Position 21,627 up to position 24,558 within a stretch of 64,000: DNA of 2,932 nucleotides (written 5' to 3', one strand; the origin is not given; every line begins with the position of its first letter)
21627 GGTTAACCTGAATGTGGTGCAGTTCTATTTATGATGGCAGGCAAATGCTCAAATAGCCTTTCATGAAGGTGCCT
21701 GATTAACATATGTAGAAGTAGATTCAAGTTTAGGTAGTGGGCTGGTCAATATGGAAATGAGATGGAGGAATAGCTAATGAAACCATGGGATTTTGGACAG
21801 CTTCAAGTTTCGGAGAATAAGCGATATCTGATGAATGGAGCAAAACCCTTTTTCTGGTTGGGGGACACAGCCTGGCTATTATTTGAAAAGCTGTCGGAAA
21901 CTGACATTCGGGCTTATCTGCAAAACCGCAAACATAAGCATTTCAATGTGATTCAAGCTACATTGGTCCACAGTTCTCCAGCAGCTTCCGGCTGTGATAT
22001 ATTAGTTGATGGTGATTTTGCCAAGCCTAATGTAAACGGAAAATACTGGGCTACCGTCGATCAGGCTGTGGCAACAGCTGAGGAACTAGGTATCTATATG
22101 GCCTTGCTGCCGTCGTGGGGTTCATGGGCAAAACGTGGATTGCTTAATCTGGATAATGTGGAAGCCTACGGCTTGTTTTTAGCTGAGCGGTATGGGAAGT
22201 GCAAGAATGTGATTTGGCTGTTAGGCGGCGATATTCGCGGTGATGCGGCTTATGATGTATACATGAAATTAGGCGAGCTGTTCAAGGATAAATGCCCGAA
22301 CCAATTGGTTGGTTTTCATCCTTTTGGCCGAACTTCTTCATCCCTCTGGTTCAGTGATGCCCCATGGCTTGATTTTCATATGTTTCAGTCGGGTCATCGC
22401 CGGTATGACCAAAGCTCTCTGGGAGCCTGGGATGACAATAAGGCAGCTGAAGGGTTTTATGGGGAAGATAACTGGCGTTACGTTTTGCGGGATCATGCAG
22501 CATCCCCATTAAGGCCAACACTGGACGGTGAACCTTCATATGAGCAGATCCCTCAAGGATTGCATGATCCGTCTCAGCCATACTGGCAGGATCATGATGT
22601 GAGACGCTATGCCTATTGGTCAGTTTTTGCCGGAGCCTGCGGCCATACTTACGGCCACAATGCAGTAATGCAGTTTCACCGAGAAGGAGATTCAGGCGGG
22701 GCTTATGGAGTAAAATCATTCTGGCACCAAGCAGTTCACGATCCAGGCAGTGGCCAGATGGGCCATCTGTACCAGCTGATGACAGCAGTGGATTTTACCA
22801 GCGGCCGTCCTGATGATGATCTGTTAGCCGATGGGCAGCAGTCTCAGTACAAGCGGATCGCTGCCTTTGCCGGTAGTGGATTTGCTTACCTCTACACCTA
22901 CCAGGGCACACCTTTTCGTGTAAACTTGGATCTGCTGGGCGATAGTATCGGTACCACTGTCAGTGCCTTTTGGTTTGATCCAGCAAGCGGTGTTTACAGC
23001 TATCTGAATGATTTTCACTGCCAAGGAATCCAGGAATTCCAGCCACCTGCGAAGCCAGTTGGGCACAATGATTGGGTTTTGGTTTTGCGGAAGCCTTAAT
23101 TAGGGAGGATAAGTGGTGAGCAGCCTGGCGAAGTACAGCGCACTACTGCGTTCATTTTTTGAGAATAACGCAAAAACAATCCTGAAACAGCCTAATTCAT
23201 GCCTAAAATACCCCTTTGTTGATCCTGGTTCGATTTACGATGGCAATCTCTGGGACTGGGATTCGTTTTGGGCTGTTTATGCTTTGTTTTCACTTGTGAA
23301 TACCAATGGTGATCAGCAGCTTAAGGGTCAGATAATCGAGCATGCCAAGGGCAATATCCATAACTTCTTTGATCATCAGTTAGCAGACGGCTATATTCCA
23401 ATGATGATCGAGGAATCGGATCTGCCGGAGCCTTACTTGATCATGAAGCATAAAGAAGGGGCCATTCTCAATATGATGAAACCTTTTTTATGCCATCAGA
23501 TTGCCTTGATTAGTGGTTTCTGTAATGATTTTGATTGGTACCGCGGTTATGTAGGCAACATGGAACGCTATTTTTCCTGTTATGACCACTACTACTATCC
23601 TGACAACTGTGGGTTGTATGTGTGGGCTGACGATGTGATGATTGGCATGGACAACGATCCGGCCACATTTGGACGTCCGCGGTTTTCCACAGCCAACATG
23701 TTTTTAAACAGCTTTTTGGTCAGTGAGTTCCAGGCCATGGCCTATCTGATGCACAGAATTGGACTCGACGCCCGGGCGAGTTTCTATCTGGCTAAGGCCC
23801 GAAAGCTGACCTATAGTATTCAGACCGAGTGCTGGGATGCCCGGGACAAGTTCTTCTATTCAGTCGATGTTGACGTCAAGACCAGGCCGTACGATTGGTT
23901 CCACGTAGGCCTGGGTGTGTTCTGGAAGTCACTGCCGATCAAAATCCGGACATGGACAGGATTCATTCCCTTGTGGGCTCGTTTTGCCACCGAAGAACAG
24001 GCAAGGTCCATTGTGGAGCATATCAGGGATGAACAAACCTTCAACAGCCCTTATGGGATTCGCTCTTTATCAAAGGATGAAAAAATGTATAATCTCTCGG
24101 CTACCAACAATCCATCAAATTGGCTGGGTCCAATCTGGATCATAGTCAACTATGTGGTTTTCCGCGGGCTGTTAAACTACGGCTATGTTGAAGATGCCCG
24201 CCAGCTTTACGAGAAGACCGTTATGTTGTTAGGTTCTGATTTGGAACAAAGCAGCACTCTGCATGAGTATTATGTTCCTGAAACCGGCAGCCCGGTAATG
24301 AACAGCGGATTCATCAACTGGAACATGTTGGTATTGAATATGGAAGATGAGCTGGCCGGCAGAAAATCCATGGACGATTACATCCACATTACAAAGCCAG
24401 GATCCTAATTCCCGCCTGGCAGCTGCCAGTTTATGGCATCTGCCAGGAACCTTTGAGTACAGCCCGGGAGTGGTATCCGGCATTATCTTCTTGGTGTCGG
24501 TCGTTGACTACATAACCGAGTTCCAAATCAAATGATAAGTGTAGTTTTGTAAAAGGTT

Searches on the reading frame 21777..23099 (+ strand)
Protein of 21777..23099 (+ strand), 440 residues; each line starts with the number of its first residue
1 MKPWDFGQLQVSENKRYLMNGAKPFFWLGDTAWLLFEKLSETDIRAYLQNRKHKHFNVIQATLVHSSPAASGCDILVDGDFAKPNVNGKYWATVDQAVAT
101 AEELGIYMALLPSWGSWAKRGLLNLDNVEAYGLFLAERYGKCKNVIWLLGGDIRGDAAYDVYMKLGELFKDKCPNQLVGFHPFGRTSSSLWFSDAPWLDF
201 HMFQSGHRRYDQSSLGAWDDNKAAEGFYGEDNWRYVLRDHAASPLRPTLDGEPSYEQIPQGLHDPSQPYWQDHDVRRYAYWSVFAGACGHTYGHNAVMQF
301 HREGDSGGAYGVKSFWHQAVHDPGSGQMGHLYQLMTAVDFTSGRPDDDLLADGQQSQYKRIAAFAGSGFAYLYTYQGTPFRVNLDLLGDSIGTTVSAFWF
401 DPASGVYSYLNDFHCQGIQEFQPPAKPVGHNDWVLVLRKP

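Call 22: search_protein_families(library=pfam, proteins=[window:21777-23099:+], max_evalue=0.0001)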
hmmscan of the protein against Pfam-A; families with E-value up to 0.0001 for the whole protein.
window:21777-23099:+ (440 aa): 2 families
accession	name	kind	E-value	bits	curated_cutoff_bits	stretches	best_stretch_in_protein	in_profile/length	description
PF13204.13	Apiosidase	-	5.6e-100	335.5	26.5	1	12-341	1-319/320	Apiosidase-like, catalytic domain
PF12904.13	Collagen_bind_2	-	1.2e-20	73.6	22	1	345-437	2-91/92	Putative collagen-binding domain of a collagenase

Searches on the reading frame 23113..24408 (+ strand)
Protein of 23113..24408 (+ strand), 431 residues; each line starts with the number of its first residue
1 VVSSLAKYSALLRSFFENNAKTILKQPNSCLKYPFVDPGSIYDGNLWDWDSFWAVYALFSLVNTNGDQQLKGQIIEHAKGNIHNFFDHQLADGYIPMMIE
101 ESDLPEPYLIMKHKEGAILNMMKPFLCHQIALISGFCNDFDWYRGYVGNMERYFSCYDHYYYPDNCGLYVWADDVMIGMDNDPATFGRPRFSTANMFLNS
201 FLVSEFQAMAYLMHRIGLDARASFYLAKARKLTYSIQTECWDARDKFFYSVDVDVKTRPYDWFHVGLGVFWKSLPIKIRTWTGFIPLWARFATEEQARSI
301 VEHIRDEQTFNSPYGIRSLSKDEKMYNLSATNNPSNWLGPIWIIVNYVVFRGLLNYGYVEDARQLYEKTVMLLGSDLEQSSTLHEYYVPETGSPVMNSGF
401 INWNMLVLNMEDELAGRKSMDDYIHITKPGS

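Call 22: search_protein_families(library=pfam, proteins=[window:23113-24408:+], max_evalue=0.0001)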
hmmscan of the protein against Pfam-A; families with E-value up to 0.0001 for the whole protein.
window:23113-24408:+ (431 aa): 3 families
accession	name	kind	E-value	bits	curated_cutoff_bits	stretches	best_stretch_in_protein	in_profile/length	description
PF22422.2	MGH1-like_GH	-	1.2e-35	124.2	27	1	78-396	24-349/356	Mannosylglycerate hydrolase MGH1-like glycoside hydrolase domain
PF03200.22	Glyco_hydro_63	-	4.9e-16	59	22.4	1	188-410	244-489/492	Glycosyl hydrolase family 63 C-terminal domain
PF01204.24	Trehalase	-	3e-12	46.6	21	1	198-387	309-476/512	Trehalase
